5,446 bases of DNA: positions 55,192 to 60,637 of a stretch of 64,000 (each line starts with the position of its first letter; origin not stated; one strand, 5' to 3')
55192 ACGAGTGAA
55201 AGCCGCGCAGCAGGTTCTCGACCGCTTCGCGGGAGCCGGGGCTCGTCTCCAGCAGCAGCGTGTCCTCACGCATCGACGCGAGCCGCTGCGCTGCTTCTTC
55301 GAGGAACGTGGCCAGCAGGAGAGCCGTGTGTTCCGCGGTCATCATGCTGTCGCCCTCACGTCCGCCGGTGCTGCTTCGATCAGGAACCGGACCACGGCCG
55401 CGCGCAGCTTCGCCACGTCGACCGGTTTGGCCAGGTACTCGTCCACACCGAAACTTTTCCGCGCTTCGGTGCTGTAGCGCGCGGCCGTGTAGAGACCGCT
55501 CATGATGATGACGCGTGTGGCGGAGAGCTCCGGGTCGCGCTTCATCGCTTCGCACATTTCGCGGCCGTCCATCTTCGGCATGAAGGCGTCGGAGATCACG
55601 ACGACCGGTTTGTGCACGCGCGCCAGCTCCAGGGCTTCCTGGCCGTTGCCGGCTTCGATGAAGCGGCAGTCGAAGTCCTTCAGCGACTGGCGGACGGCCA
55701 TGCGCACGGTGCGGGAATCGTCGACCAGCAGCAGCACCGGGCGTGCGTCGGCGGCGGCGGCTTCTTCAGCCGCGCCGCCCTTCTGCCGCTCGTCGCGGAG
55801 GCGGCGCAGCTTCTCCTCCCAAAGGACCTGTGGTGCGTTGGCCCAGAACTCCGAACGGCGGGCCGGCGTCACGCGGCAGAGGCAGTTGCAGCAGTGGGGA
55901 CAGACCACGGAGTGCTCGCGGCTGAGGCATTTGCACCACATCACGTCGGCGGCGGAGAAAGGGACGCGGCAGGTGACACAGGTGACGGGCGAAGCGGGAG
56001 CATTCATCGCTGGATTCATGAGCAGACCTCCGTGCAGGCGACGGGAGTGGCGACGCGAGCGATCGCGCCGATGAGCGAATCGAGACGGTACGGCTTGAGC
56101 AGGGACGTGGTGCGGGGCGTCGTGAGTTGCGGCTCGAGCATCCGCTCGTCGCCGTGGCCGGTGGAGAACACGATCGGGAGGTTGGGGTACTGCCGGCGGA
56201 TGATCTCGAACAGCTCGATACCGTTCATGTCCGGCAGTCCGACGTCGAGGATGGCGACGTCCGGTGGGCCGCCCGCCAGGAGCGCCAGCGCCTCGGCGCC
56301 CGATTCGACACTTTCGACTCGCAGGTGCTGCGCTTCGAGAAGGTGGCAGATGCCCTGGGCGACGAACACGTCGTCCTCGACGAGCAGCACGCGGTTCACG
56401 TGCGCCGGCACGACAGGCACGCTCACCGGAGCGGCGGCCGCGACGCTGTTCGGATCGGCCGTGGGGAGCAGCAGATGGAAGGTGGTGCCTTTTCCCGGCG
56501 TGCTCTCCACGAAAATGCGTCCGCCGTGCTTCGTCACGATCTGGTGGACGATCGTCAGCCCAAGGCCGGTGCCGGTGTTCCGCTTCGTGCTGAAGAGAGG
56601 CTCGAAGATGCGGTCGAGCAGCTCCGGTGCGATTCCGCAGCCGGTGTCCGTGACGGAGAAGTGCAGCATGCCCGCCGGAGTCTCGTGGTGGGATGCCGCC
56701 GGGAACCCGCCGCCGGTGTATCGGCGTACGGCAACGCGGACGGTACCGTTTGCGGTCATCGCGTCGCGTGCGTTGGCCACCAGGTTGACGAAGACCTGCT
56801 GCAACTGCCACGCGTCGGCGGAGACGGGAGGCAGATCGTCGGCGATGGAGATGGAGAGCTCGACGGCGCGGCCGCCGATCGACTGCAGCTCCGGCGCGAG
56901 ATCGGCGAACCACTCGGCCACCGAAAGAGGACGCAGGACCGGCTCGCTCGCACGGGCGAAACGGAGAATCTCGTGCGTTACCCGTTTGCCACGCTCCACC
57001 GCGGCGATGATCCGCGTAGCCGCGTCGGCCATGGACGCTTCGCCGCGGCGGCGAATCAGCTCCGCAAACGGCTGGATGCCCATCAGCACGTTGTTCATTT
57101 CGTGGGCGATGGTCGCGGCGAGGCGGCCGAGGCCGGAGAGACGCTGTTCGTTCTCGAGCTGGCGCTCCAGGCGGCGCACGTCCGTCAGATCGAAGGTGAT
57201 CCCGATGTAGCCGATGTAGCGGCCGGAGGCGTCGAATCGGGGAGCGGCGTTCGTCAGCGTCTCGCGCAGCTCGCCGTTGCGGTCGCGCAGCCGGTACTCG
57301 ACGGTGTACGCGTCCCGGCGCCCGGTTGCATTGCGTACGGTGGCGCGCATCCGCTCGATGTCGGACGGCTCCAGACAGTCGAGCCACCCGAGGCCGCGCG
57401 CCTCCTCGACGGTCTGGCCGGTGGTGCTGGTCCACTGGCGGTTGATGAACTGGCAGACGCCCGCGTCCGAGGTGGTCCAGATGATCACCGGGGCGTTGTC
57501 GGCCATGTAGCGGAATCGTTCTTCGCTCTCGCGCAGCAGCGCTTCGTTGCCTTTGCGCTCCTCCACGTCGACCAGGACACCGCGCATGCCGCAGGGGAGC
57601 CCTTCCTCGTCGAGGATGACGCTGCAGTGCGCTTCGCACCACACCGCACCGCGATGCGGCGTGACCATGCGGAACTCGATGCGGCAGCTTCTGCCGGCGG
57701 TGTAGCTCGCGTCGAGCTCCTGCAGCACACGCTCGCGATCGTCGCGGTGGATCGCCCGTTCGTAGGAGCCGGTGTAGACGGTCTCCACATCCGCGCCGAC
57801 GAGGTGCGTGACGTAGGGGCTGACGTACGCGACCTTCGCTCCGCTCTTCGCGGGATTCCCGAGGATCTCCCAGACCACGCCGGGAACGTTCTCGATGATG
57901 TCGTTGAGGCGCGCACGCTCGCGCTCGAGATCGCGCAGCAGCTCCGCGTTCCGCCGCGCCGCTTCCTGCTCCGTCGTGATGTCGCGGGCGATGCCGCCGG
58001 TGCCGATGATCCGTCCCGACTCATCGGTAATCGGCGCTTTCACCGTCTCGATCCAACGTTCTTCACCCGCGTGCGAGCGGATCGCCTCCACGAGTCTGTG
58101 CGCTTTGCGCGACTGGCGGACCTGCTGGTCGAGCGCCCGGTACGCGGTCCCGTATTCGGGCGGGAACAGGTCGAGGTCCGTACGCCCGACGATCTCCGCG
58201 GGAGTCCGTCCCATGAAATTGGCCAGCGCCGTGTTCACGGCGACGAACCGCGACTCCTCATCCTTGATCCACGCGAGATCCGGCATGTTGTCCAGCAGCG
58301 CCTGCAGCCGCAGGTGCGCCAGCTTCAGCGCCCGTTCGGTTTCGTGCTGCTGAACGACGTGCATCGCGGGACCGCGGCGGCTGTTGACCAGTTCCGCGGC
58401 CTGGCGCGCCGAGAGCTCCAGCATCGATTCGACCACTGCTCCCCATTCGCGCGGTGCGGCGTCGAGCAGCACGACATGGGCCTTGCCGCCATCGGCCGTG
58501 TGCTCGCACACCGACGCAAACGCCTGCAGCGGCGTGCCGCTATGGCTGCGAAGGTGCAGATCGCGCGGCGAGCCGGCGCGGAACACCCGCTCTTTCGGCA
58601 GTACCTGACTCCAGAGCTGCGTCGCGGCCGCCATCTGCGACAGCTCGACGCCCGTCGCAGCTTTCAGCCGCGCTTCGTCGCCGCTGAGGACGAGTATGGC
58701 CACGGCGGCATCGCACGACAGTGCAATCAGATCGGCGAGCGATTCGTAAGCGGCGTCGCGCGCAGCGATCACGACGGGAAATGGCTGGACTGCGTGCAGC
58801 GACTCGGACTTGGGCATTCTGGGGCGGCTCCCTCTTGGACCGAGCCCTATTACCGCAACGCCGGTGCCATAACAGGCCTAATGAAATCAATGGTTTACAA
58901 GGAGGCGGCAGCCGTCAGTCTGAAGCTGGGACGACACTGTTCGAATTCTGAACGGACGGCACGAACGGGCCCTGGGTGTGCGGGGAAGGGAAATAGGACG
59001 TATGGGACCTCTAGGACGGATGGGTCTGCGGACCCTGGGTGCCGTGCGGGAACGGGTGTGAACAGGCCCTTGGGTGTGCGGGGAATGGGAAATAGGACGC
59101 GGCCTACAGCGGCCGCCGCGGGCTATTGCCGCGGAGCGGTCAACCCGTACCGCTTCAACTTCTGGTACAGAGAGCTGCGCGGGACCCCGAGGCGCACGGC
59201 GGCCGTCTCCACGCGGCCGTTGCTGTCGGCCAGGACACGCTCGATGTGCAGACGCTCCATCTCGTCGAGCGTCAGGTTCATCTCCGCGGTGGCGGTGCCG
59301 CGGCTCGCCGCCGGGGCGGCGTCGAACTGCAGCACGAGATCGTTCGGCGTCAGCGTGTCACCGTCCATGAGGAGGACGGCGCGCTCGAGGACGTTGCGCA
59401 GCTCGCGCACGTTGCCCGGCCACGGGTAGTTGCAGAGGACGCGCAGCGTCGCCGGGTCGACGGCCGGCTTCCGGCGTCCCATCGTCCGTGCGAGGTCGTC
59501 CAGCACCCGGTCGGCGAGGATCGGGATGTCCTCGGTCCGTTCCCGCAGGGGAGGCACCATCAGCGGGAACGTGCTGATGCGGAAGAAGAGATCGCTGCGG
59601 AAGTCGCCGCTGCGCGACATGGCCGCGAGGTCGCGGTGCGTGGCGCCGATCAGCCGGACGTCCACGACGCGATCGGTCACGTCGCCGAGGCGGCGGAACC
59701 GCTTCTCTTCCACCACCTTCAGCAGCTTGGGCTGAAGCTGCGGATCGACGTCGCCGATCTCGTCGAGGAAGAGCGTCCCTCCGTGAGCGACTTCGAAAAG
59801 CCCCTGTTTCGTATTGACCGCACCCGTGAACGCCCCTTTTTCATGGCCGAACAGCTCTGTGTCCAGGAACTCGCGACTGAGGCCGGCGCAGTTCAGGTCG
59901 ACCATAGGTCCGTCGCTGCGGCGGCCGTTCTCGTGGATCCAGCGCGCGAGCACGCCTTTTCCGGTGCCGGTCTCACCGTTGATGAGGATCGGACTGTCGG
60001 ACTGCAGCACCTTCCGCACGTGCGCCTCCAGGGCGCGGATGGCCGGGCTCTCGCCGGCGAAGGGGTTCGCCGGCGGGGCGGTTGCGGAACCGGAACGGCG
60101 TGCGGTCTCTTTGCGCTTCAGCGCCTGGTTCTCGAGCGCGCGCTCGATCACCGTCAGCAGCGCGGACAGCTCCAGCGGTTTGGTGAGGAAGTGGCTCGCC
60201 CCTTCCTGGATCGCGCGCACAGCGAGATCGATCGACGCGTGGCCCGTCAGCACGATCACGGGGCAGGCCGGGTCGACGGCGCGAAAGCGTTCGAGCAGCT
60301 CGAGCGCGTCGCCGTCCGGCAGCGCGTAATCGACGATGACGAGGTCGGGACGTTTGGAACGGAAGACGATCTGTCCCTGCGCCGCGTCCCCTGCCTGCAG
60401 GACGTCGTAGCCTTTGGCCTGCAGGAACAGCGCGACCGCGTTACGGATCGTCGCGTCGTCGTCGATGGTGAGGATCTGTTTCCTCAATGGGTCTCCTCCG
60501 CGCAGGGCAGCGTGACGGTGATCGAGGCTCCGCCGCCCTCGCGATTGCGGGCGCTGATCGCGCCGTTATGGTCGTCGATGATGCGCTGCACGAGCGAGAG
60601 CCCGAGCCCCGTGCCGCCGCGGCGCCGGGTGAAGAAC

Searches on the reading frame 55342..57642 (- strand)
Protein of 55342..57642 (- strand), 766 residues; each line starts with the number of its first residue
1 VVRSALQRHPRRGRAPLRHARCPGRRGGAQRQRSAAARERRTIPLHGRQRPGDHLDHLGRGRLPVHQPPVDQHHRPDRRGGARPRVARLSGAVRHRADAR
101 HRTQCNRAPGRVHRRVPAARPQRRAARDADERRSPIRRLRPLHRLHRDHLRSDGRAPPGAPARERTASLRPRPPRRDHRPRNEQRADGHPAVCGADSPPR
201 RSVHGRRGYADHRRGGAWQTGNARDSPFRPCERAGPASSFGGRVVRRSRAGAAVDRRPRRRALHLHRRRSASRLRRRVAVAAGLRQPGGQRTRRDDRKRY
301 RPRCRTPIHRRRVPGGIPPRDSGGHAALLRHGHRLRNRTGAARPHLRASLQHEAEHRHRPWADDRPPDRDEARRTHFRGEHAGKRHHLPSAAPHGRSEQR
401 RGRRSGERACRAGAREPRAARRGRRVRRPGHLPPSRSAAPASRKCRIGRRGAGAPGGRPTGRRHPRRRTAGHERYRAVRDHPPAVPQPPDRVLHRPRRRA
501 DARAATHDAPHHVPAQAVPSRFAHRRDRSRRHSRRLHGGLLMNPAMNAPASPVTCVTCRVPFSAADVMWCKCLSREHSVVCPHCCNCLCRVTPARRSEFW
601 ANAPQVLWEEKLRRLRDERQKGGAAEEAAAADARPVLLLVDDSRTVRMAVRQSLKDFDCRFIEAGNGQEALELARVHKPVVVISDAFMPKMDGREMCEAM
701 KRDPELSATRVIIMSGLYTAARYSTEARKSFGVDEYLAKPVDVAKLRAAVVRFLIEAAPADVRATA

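Call 51: search_protein_families(library=pfam, proteins=[window:55342-57642:-])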
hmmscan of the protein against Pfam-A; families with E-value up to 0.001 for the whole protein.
window:55342-57642:- (766 aa): 1 family
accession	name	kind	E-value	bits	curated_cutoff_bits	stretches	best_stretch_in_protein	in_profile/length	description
PF00072.30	Response_reg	-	1.9e-19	70.3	30.2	1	638-750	2-110/111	Response regulator receiver domain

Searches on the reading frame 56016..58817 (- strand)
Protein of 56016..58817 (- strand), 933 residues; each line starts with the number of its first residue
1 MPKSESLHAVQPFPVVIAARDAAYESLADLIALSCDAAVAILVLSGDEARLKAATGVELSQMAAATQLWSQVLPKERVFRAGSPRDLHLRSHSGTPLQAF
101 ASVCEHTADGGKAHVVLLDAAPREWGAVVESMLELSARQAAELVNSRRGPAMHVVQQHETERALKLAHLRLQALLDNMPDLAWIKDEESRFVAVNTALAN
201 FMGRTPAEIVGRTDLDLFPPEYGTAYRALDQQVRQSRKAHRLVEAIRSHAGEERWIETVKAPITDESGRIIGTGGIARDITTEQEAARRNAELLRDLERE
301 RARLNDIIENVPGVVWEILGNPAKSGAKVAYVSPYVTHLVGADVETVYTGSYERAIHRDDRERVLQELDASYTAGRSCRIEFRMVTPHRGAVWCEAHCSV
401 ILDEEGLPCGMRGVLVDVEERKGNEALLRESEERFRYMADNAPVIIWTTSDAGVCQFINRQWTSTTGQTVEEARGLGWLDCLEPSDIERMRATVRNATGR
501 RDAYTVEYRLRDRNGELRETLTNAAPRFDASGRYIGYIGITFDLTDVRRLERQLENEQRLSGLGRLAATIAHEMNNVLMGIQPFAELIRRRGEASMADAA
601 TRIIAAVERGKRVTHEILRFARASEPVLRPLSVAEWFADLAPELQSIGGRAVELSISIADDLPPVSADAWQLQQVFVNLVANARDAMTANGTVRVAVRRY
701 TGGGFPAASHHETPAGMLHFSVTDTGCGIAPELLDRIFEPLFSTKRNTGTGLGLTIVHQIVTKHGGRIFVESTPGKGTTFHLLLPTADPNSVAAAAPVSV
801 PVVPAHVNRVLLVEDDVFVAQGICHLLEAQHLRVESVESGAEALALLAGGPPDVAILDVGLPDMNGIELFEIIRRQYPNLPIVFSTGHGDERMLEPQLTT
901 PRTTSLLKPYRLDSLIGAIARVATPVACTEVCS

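Call 10: search_protein_families(library=pfam, proteins=[window:56016-58817:-])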
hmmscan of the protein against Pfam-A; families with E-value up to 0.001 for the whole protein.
window:56016-58817:- (933 aa): 8 families
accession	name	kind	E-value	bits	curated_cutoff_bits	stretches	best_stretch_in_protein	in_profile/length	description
PF08448.16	PAS_4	-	2.4e-37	128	23.1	2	175-283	1-108/110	PAS fold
PF08447.18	PAS_3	-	6.1e-36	123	25.6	3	457-540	3-88/89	PAS fold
PF00989.32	PAS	-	2.3e-28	98.9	22.6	2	170-280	2-113/113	PAS fold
PF13426.13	PAS_9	-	4.5e-28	98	27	2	443-546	1-103/103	PAS domain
PF02518.31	HATPase_c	-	1.9e-27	96.3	26.4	1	668-786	2-109/111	Histidine kinase-, DNA gyrase B-, and HSP90-like ATPase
PF00072.30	Response_reg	-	1.7e-21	76.9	30.2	1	810-919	1-110/111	Response regulator receiver domain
PF13188.13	PAS_8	-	1.7e-11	44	21.8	1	170-223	2-55/65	PAS domain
PF00512.31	HisKA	-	6.7e-08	32.9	26.9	1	564-624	3-64/66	His Kinase A (phospho-acceptor) domain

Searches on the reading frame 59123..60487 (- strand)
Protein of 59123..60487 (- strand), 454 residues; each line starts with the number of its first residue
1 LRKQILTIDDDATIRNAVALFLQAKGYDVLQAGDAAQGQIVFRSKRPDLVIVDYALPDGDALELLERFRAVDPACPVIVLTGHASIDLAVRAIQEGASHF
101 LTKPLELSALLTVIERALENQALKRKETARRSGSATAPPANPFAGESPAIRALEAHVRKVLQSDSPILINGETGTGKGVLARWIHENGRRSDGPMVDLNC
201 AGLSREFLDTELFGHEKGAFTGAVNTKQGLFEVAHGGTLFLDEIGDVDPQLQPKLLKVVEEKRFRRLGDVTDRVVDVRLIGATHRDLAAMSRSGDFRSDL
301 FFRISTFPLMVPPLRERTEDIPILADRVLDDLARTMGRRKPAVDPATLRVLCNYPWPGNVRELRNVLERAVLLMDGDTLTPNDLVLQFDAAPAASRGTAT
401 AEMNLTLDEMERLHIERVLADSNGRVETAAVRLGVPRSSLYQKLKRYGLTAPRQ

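Call 10: search_protein_families(library=pfam, proteins=[window:59123-60487:-])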
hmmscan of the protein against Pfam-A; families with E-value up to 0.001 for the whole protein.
window:59123-60487:- (454 aa): 6 families
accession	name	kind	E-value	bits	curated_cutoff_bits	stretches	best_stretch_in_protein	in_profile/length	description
PF00158.32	Sigma54_activat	-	6.1e-61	205.4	20.2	1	144-309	2-167/168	Sigma-54 interaction domain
PF00072.30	Response_reg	-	2.2e-24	86.2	30.2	1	5-114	1-110/111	Response regulator receiver domain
PF25601.1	AAA_lid_14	-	2.7e-24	85.2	27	1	315-395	1-81/87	AAA+ ATPase lid domain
PF14532.12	Sigma54_activ_2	-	5.4e-20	72.5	25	1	145-314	2-138/138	Sigma-54 interaction domain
PF02954.25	HTH_8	-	5.2e-11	42.5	22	1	406-447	1-42/42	Bacterial regulatory protein, Fis family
PF07728.20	AAA_5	-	0.00023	21.6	22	0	167-284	2-122/139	AAA domain (dynein-related subfamily)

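Call 45: find_homologous_proteins(query=window:59123-60487:-, max_evalue=1e-60)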
Query window:59123-60487:- (454 aa): 7719 proteins with E <= 1e-60 among 8000 candidates; the best 120 are listed.
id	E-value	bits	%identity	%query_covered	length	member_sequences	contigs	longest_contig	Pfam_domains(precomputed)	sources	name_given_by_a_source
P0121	1.7e-241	820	81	100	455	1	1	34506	PF00158.33,PF25601.2,PF02954.26,PF14532.13,PF00072.31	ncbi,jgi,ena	ncbi:MAG TPA: sigma-54 dependent transcriptional regulator [Thermoanaerobaculia bacterium]|jgi:DNA-b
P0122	2.0e-239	813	80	100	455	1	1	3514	PF00158.33,PF25601.2,PF02954.26,PF14532.13,PF00072.31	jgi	jgi:DNA-binding NtrC family response regulator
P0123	2.6e-217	740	74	99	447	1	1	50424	PF00158.33,PF25601.2,PF02954.26,PF14532.13,PF00072.31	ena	-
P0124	4.7e-215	733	74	99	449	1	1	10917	PF00158.33,PF25601.2,PF02954.26,PF14532.13,PF00072.31,PF13191.13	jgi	jgi:DNA-binding NtrC family response regulator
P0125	1.0e-213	728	73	99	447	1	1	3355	PF00158.33,PF25601.2,PF02954.26,PF14532.13,PF00072.31,PF13191.13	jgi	jgi:DNA-binding NtrC family response regulator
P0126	6.7e-213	726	73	99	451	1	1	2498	PF00158.33,PF25601.2,PF02954.26,PF14532.13,PF00072.31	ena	-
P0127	4.7e-212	723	73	99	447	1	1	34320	PF00158.33,PF25601.2,PF02954.26,PF14532.13,PF00072.31,PF13191.13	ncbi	ncbi:MAG TPA: sigma-54 dependent transcriptional regulator [Thermoanaerobaculia bacterium]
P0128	5.3e-211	719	72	99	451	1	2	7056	PF00158.33,PF25601.2,PF02954.26,PF14532.13,PF00072.31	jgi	jgi:DNA-binding NtrC family response regulator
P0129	6.7e-211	719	74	99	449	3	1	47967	PF00158.33,PF25601.2,PF02954.26,PF14532.13,PF00072.31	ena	-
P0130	8.9e-208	709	72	99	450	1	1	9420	PF00158.33,PF25601.2,PF02954.26,PF14532.13,PF00072.31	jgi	jgi:DNA-binding NtrC family response regulator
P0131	1.5e-207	708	72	99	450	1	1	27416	PF00158.33,PF25601.2,PF02954.26,PF14532.13,PF00072.31,PF13191.13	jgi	jgi:DNA-binding NtrC family response regulator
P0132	5.7e-207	706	71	100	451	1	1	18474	PF00158.33,PF25601.2,PF02954.26,PF14532.13,PF00072.31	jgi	jgi:DNA-binding NtrC family response regulator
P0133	2.6e-195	668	68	100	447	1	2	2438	PF00158.33,PF25601.2,PF02954.26,PF14532.13,PF07728.21,PF00072.31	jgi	jgi:DNA-binding NtrC family response regulator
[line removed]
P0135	1.4e-192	659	67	100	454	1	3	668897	PF00158.33,PF25601.2,PF02954.26,PF14532.13,PF00072.31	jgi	jgi:DNA-binding NtrC family response regulator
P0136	2.3e-192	658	67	100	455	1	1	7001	PF00158.33,PF25601.2,PF02954.26,PF14532.13,PF07728.21,PF00072.31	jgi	jgi:DNA-binding NtrC family response regulator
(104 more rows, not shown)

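Call 46: find_encoding_contigs(protein=P0136, flank=7000, max_places=2)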
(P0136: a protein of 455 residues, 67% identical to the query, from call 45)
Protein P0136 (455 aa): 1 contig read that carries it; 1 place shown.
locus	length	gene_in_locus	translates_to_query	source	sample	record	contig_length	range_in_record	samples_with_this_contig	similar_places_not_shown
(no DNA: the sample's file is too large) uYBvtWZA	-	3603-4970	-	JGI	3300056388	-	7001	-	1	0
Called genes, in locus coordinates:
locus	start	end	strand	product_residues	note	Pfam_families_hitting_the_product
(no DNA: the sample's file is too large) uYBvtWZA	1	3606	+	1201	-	?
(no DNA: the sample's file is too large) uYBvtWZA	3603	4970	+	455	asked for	PF00072:Response_reg, PF00158:Sigma54_activat, PF14532:Sigma54_activ_2, PF07728:AAA_5 (faint), PF25601:AAA_lid_14, PF02954:HTH_8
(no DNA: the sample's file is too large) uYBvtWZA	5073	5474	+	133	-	PF00072:Response_reg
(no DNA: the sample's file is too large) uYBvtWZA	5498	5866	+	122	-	PF00072:Response_reg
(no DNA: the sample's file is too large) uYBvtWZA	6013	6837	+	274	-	PF00563:EAL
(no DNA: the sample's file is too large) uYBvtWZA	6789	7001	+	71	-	?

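Call 47: find_encoding_contigs(protein=P0123, flank=10000, max_places=2)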
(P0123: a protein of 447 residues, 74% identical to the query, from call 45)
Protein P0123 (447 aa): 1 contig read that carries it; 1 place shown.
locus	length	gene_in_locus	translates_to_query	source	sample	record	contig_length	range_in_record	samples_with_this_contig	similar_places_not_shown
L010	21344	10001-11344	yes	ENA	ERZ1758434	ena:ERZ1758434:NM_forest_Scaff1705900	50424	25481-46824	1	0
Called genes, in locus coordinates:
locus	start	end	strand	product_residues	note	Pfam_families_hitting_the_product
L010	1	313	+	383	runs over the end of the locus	PF00083:Sugar_tr, PF07690:MFS_1, PF12832:MFS_1_like (faint), PF13347:MFS_2 (weak), PF03092:BT1 (faint), PF00083:Sugar_tr, PF07690:MFS_1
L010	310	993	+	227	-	PF03746:LamB_YcsF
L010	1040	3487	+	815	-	PF00989:PAS, PF08448:PAS_4 (weak), PF13188:PAS_8 (weak), PF13426:PAS_9, PF08447:PAS_3, PF08448:PAS_4, PF02518:HATPase_c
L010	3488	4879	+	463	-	PF00072:Response_reg, PF00158:Sigma54_activat, PF01078:Mg_chelatase (faint), PF14532:Sigma54_activ_2, PF07728:AAA_5 (weak), PF25601:AAA_lid_14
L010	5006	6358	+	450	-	PF00990:GGDEF, PF00563:EAL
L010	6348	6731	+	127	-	PF00072:Response_reg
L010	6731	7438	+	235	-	-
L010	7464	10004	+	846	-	PF01590:GAF, PF13185:GAF_2, PF00989:PAS, PF08448:PAS_4, PF13426:PAS_9, PF00512:HisKA, PF02518:HATPase_c, PF13581:HATPase_c_2, +5 more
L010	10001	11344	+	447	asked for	PF00072:Response_reg, PF00158:Sigma54_activat, PF14532:Sigma54_activ_2, PF25601:AAA_lid_14, PF02954:HTH_8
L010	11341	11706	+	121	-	PF00072:Response_reg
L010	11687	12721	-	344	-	PF00072:Response_reg, PF01339:CheB_methylest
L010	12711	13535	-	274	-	PF03705:CheR_N, PF08242:Methyltransf_12 (faint), PF01739:CheR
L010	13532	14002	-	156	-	PF01584:CheW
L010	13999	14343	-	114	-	PF01584:CheW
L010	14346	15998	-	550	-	PF00672:HAMP, PF00015:MCPsignal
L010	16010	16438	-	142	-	-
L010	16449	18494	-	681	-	PF07715:Plug, PF00593:TonB_dep_Rec_b-barrel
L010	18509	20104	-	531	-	PF01627:Hpt, PF02518:HATPase_c, PF01584:CheW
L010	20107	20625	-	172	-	PF03975:CheD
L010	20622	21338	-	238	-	PF13185:GAF_2 (faint), PF13492:GAF_3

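Call 48: find_encoding_contigs(protein=P0121, flank=10000, max_places=2)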
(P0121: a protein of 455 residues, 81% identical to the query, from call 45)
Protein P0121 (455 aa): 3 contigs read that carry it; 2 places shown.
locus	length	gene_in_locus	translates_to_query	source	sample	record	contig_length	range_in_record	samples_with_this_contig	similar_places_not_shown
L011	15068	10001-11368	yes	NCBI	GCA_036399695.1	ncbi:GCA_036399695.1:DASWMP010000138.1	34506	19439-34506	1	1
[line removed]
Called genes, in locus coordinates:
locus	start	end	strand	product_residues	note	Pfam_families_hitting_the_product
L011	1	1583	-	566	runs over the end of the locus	PF00072:Response_reg, PF00563:EAL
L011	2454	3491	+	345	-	PF21088:MS_channel_1st, PF00924:MS_channel_2nd, PF21082:MS_channel_3rd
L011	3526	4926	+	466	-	PF02878:PGM_PMM_I, PF02879:PGM_PMM_II, PF02880:PGM_PMM_III, PF00408:PGM_PMM_IV (weak)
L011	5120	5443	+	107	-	-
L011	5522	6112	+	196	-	PF09411:PagL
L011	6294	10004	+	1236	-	PF00989:PAS, PF13188:PAS_8, PF13426:PAS_9, PF08447:PAS_3, PF13185:GAF_2, PF00989:PAS, PF08448:PAS_4, PF13426:PAS_9, +9 more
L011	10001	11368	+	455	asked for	PF00072:Response_reg, PF00158:Sigma54_activat, PF14532:Sigma54_activ_2, PF25601:AAA_lid_14, PF02954:HTH_8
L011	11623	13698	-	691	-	-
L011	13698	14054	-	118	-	PF24391:HD-CE (weak)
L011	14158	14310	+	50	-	-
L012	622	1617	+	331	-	PF21088:MS_channel_1st, PF00924:MS_channel_2nd, PF21082:MS_channel_3rd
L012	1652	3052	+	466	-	PF02878:PGM_PMM_I, PF02879:PGM_PMM_II, PF02880:PGM_PMM_III, PF00408:PGM_PMM_IV (weak)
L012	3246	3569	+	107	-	-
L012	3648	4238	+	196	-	PF09411:PagL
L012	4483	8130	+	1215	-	PF00989:PAS, PF13188:PAS_8, PF13426:PAS_9, PF08447:PAS_3, PF13185:GAF_2, PF00989:PAS, PF08448:PAS_4, PF13426:PAS_9, +8 more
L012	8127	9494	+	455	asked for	PF00072:Response_reg, PF00158:Sigma54_activat, PF14532:Sigma54_activ_2, PF25601:AAA_lid_14, PF02954:HTH_8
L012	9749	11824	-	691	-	-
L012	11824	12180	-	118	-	PF24391:HD-CE (weak)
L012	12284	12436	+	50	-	-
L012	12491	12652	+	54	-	?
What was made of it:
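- In L011/L012 the closest activator orthologue (81%) has no che operon in the 3.7 kb of contig that remain downstream of it (call 48).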

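Call 75: search_protein_families(library=ncbifam, proteins=[window:59123-60487:-], max_evalue=0.001)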
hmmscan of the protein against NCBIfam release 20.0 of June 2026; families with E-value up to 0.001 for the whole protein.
window:59123-60487:- (454 aa): 113 families (the best 25 are shown)
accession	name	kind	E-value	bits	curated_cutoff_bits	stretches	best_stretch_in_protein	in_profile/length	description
NF008469.0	PRK11361.1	equivalog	1.9e-116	389.5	714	1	3-450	5-457/461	acetoacetate metabolism transcriptional regulator AtoC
TIGR01818.1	ntrC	equivalog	3.8e-111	372.1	558.6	1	5-389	1-382/463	nitrogen regulation protein NR(I)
TIGR02915.1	PEP_resp_reg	equivalog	3.2e-108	362.4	502.6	1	5-449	1-444/445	PEP-CTERM-box response regulator transcription factor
NF051870.1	NAssimRespRegNtrX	equivalog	6.9e-103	344.9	600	1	3-449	2-452/452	nitrogen assimilation response regulator NtrX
NF011695.0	PRK15115.1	equivalog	1e-96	324.4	763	1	4-451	8-440/445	two-component system response regulator GlrR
NF007689.0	PRK10365.1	equivalog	1.2e-96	324.2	760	1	4-446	7-441/441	sigma-54-dependent response regulator transcription factor ZraR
TIGR01817.1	nifA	equivalog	1.1e-92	311.6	528.85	1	120-403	177-457/534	nif-specific transcriptional activator NifA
NF038308.1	RNA_repair_RtcR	equivalog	2.9e-90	303.6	650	1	87-448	124-517/530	RNA repair transcriptional activator RtcR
NF003451.0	PRK05022.1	equivalog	6.9e-90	302.2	476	1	116-450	166-511/512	nitric oxide reductase transcriptional regulator NorR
NF041946.1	LuxO_transreg_Vib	equivalog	1.8e-89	300.7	800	1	10-447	4-460/463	quorum-sensing sigma-54 dependent transcriptional regulator LuxO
NF008176.1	PRK10923.1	equivalog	4.4e-88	295.9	620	1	3-385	4-382/469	nitrogen regulation protein NR(I)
NF011958.0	PRK15429.1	equivalog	2.9e-85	287.3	830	1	145-450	383-687/692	formate hydrogenlyase transcriptional activator FlhA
NF041552.1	TF_PrdR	equivalog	1.3e-84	284.6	795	1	143-448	269-577/577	sigma-54 dependent transcriptional regulator PrdR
NF049963.1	RespRegFlgRCampy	domain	1.7e-83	280.8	750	1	6-449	4-429/429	fla regulon two-component system response regulator FlgR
NF050807.1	TransRegFlbDCaul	equivalog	1.2e-78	265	750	1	14-447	13-438/454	sigma-54-dependent transcriptional regulator FlbD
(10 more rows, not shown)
